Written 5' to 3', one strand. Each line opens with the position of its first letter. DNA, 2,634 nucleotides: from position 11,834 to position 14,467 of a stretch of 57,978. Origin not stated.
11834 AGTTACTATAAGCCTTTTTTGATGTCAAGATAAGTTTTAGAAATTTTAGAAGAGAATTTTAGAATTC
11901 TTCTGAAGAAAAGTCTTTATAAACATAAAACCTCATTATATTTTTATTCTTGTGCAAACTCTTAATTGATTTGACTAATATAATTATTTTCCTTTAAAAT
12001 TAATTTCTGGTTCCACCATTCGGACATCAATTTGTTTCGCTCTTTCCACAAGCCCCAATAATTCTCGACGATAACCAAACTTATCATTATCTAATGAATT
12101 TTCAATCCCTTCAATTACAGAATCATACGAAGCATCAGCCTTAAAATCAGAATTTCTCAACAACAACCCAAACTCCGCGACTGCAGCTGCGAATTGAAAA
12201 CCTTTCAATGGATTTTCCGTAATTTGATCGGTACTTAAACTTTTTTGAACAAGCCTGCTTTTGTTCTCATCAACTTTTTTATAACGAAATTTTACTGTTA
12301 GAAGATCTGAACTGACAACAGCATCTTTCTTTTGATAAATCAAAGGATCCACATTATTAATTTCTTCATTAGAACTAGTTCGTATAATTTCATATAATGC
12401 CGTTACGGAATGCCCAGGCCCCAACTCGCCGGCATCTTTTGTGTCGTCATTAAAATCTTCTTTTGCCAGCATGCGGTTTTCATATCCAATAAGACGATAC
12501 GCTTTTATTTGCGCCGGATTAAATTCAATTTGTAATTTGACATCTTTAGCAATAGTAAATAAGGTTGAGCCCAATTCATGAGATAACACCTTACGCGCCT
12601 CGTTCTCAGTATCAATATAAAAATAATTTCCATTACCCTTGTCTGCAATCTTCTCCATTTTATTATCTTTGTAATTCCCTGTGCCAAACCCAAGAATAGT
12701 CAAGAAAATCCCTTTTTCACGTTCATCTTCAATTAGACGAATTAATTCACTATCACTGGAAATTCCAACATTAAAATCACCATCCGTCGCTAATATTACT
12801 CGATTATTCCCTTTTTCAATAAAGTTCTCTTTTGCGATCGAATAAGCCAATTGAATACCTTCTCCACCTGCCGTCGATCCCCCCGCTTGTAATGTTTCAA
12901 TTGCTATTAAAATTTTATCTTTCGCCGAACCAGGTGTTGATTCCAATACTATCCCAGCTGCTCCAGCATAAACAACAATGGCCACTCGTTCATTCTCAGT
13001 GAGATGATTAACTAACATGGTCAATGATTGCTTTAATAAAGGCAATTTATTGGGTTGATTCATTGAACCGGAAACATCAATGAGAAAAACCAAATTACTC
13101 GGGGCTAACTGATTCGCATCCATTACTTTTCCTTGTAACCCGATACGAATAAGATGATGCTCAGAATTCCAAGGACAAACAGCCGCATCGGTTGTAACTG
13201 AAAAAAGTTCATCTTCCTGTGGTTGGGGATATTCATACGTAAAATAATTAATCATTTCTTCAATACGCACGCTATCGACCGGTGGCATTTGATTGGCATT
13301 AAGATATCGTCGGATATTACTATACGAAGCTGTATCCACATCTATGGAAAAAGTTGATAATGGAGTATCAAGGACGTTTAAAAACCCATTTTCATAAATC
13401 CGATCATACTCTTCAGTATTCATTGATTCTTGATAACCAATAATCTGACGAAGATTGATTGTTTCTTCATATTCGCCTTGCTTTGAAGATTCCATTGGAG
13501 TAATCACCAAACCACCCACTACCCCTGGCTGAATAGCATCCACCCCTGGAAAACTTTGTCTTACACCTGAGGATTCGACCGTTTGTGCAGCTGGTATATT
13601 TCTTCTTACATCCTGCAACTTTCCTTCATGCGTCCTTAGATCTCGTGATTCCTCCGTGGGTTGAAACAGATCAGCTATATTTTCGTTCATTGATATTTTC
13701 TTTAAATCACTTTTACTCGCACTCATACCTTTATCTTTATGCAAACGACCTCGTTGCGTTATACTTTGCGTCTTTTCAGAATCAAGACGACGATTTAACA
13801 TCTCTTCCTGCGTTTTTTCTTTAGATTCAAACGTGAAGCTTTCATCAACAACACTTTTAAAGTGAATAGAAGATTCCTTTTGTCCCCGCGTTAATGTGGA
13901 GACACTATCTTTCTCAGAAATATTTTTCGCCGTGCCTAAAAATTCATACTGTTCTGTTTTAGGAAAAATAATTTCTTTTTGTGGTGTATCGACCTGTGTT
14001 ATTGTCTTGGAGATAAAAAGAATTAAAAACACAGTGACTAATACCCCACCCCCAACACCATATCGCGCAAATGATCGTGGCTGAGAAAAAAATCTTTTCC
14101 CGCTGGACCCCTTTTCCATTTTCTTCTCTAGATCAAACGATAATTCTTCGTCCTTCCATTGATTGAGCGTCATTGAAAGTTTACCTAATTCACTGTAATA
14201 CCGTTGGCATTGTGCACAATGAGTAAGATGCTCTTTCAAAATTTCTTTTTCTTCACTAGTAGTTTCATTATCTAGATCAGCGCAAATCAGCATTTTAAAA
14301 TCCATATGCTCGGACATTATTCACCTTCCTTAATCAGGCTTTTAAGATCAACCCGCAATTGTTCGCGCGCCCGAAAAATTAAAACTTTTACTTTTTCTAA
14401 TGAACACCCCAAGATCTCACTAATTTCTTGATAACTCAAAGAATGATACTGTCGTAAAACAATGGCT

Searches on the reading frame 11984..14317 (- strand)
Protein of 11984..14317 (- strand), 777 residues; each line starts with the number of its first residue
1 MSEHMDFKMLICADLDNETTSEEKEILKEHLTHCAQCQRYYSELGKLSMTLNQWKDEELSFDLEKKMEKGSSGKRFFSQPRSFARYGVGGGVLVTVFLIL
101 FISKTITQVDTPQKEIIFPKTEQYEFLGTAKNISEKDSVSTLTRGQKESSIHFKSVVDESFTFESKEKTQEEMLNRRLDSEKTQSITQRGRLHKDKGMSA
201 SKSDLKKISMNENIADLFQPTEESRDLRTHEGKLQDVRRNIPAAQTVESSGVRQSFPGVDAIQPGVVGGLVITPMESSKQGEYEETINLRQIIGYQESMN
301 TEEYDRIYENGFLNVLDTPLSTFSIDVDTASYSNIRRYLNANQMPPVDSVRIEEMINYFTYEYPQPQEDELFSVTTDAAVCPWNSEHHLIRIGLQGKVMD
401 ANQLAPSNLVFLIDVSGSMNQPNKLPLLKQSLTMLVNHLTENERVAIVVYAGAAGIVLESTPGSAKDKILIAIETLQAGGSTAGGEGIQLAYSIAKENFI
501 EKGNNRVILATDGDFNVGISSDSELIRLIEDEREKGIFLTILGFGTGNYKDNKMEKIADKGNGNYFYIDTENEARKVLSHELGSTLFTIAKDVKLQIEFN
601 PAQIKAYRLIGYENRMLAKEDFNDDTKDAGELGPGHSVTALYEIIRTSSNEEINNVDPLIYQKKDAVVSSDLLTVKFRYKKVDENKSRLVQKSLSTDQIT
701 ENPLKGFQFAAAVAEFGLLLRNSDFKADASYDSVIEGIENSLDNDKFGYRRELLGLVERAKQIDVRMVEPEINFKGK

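Call 8: search_protein_families(library=pfam, proteins=[window:11984-14317:-], max_evalue=0.001)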
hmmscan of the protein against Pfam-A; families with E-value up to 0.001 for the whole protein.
window:11984-14317:- (777 aa): 6 families
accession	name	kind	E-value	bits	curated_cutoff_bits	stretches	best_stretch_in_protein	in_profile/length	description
PF12034.13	YfbK_C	-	2.1e-68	230.5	25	1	584-762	1-183/184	Uncharacterized protein YfbK, C-terminal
PF12450.13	vWF_A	-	7e-40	135.4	25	1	299-391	2-94/94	von Willebrand factor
PF00092.34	VWA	-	2e-18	67.7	23.8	1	408-576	1-170/174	von Willebrand factor type A domain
PF13519.12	VWA_2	-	4.2e-15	56.7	27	1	409-513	1-106/107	von Willebrand factor type A domain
PF13768.12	VWA_3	-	3e-07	31.1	27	1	408-565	2-153/155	von Willebrand factor type A domain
PF13490.11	zf-HC2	-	6e-05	23.5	22.2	1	8-38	5-35/35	Putative zinc-finger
